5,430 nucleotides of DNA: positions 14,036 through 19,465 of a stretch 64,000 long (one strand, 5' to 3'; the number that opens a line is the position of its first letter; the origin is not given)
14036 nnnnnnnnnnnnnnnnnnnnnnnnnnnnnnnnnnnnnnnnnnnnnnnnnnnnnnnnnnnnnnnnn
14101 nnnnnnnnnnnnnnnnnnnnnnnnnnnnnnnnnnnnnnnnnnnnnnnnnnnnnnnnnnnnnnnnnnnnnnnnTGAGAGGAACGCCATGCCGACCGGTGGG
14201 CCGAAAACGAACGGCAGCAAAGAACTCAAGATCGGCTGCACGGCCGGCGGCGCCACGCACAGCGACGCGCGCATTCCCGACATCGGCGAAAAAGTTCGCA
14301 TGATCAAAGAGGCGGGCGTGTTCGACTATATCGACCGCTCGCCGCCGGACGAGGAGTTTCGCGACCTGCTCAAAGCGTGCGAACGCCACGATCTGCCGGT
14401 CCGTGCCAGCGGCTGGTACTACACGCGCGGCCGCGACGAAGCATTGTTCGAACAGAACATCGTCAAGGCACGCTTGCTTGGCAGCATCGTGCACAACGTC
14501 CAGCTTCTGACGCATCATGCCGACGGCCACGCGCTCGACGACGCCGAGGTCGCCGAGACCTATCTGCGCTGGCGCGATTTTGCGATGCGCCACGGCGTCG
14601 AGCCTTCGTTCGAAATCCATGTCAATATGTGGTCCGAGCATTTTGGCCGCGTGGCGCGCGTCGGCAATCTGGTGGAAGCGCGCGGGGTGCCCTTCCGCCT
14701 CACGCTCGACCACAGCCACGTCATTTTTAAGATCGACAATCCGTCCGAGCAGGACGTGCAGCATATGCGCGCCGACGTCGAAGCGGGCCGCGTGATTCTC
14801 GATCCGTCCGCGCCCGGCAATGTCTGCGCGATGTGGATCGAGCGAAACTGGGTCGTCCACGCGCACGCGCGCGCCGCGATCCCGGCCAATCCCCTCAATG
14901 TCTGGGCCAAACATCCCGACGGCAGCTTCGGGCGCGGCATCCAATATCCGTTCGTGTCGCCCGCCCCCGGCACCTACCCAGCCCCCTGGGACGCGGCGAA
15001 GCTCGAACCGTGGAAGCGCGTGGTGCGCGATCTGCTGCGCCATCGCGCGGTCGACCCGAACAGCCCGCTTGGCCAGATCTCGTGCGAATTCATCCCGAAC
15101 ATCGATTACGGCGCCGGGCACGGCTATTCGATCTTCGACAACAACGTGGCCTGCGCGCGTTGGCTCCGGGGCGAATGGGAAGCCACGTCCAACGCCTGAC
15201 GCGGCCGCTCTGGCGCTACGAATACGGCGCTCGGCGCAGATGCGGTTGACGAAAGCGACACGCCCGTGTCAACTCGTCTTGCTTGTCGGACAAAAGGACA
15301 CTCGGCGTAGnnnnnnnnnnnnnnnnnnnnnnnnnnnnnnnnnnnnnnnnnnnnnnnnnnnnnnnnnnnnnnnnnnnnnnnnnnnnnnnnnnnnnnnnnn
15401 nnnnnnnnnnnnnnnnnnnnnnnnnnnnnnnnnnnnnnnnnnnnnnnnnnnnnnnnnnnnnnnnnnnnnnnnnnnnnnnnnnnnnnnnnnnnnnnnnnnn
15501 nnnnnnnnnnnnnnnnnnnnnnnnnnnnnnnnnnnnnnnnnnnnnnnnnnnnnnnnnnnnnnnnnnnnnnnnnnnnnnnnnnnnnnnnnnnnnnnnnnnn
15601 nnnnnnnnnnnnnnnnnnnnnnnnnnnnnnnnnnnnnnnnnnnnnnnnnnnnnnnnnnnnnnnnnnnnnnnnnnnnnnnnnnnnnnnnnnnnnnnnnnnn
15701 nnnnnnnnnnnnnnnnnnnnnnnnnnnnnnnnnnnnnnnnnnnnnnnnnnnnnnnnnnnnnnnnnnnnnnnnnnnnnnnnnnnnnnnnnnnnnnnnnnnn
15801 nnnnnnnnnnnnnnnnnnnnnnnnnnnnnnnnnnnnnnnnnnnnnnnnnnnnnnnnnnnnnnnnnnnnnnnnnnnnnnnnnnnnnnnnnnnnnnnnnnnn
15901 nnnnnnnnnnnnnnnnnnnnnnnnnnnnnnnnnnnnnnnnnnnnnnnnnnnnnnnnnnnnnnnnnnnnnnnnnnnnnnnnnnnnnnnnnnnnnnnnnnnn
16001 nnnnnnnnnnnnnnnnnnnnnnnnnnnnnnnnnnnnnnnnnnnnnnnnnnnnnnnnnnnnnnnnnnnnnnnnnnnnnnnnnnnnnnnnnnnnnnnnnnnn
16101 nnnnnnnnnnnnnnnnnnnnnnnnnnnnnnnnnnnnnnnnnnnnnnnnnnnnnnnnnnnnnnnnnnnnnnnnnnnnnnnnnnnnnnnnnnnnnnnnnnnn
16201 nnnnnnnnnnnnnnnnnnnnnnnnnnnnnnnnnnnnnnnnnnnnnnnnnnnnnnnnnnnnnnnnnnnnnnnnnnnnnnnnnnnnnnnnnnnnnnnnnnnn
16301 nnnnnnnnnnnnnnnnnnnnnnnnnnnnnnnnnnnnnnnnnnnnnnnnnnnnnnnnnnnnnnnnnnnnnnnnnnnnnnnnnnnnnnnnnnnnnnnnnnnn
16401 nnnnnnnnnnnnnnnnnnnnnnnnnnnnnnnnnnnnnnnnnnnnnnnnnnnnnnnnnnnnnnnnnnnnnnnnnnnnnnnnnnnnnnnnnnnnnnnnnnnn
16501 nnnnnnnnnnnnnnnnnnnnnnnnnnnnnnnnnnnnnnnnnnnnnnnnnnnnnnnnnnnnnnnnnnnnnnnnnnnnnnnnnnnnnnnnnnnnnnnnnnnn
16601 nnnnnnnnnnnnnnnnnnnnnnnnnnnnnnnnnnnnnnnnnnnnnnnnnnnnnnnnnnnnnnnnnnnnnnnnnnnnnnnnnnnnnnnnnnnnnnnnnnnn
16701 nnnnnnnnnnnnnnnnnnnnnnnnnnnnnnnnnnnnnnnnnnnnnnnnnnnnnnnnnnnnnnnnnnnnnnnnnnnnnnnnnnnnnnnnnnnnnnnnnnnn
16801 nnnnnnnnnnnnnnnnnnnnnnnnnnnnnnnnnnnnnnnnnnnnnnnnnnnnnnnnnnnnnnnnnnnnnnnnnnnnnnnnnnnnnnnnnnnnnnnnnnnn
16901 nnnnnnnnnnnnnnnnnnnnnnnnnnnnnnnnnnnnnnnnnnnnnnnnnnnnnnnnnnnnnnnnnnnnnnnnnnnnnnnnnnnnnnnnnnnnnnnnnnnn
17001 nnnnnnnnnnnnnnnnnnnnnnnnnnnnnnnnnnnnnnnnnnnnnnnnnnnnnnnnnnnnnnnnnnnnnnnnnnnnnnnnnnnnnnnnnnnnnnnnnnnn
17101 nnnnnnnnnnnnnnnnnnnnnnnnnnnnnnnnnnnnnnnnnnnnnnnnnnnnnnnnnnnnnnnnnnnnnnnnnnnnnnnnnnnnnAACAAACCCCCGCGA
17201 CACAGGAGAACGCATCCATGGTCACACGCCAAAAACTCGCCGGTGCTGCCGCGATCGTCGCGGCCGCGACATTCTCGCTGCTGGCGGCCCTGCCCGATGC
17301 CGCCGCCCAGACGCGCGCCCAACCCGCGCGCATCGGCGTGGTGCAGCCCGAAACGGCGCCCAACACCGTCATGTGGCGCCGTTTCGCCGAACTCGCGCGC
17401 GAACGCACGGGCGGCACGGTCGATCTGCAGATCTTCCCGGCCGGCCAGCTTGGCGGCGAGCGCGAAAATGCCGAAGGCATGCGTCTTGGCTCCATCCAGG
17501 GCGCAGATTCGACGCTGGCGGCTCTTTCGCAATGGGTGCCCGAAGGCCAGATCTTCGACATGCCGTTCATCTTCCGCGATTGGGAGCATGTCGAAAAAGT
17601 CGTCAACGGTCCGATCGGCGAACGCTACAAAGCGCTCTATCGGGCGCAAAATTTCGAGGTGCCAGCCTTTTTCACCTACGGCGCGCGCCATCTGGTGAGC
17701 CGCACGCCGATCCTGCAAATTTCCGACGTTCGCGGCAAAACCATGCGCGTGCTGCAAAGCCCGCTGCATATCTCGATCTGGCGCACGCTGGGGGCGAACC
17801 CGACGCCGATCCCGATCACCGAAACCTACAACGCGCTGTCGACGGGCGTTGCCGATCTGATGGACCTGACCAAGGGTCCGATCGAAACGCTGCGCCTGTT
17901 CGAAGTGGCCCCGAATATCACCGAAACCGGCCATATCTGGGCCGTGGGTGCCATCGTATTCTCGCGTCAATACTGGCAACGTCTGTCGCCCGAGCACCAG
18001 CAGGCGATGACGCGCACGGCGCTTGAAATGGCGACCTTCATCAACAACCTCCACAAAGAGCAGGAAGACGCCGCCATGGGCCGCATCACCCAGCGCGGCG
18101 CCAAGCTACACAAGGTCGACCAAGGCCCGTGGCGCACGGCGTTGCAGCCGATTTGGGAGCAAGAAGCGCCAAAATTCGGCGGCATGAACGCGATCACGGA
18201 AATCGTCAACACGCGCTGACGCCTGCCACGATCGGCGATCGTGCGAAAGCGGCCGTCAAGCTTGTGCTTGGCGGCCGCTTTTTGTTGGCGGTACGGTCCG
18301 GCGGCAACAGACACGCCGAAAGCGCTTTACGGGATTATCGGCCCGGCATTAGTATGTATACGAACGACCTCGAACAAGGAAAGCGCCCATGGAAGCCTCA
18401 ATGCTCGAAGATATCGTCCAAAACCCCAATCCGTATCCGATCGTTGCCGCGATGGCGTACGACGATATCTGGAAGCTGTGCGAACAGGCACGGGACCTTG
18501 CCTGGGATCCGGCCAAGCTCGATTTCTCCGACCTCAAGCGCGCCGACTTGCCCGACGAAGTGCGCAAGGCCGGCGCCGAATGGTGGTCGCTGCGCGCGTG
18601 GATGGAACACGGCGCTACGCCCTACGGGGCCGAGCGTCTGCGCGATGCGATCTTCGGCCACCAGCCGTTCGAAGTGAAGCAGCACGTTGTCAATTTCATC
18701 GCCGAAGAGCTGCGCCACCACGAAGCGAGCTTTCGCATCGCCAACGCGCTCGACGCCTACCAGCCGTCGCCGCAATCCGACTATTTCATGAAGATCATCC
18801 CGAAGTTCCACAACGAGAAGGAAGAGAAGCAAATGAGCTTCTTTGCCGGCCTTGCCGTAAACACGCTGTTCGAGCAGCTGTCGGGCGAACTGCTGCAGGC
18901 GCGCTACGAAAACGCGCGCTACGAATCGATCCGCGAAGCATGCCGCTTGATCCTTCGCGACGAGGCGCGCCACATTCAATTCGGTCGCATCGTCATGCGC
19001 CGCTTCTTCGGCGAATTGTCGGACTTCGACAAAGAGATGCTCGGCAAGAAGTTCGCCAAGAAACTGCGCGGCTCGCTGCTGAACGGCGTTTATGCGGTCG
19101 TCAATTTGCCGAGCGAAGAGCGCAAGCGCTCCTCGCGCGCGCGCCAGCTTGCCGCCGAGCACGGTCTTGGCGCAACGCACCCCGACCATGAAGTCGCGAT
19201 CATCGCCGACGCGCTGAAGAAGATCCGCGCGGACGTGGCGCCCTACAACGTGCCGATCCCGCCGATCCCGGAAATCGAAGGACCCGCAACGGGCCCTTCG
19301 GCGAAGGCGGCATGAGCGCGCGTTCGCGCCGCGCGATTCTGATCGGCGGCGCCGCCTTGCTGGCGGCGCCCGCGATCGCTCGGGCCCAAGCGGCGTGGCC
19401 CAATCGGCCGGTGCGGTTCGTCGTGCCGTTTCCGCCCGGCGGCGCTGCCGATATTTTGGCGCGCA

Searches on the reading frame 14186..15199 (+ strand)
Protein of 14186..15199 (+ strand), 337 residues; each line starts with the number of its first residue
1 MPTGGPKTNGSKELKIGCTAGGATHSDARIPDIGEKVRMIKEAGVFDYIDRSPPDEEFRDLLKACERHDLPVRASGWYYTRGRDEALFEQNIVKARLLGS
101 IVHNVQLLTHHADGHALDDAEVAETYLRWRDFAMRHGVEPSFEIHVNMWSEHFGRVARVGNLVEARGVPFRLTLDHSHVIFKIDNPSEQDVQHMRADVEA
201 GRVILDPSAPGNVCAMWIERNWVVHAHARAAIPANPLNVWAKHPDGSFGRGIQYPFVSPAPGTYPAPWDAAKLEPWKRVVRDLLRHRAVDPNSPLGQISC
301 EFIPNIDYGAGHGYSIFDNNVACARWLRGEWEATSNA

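Call 65: search_protein_families(library=pfam, proteins=[window:14186-15199:+], max_evalue=0.05)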
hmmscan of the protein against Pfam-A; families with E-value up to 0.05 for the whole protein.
window:14186-15199:+ (337 aa): 0 families

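Call 66: search_protein_families(library=ncbifam, proteins=[window:14186-15199:+], max_evalue=0.01)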
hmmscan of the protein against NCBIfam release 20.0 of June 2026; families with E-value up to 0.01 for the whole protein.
window:14186-15199:+ (337 aa): 0 families

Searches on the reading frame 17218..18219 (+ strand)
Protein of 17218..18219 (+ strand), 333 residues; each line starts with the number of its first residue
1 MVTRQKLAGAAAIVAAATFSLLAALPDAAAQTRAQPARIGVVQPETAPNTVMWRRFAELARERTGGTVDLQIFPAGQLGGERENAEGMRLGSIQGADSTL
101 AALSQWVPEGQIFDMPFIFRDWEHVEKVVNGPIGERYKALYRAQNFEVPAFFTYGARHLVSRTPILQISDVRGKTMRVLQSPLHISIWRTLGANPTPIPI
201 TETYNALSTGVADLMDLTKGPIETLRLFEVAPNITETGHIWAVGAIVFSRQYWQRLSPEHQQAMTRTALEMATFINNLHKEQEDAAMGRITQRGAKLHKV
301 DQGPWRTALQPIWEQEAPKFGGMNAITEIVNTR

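Call 65: search_protein_families(library=pfam, proteins=[window:17218-18219:+], max_evalue=0.05)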
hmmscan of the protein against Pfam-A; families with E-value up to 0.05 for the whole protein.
window:17218-18219:+ (333 aa): 1 family
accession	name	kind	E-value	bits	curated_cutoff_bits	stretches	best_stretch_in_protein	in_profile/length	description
PF03480.18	DctP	-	2.1e-63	214.7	23.4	1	43-315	5-281/286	Bacterial extracellular solute-binding protein, family 7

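Call 66: search_protein_families(library=ncbifam, proteins=[window:17218-18219:+], max_evalue=0.01)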
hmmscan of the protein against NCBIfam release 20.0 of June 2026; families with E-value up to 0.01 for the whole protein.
window:17218-18219:+ (333 aa): 2 families
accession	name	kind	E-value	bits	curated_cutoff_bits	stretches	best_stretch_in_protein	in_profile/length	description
NF037995.1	TRAP_S1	subfamily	2.7e-66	223.6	50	1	38-302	1-265/271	TRAP transporter substrate-binding protein DctP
TIGR00787.1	dctP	subfamily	2e-50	171.6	175.05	1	41-291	3-254/257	DctP family TRAP transporter solute-binding subunit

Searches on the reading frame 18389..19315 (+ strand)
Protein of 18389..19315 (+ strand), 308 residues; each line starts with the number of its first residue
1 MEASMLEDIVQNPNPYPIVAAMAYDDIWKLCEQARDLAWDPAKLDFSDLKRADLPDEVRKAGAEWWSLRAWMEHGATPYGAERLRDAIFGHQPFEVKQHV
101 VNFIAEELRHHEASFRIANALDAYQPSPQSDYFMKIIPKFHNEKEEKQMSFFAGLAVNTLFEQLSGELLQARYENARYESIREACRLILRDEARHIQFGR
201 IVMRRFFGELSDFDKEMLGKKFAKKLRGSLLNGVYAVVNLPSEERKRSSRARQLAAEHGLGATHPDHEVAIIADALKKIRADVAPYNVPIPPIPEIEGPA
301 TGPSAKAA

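Call 65: search_protein_families(library=pfam, proteins=[window:18389-19315:+], max_evalue=0.05)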
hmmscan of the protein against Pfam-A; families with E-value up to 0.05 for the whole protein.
window:18389-19315:+ (308 aa): 2 families
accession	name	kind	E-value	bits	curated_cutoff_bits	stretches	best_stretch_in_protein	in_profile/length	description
PF11583.14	AurF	-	2.5e-05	24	29.6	1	98-229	105-233/282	P-aminobenzoate N-oxygenase AurF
PF00268.27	Ribonuc_red_sm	-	0.0001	22.2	33.6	1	22-222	7-222/281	Ribonucleotide reductase, small chain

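Call 66: search_protein_families(library=ncbifam, proteins=[window:18389-19315:+], max_evalue=0.01)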
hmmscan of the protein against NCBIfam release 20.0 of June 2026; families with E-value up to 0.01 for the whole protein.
window:18389-19315:+ (308 aa): 1 family
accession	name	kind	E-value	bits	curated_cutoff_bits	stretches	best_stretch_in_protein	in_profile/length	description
NF006200.0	PRK08326.1-3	equivalog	1.6e-05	24.3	194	1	178-217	199-238/321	R2-like ligand-binding oxidase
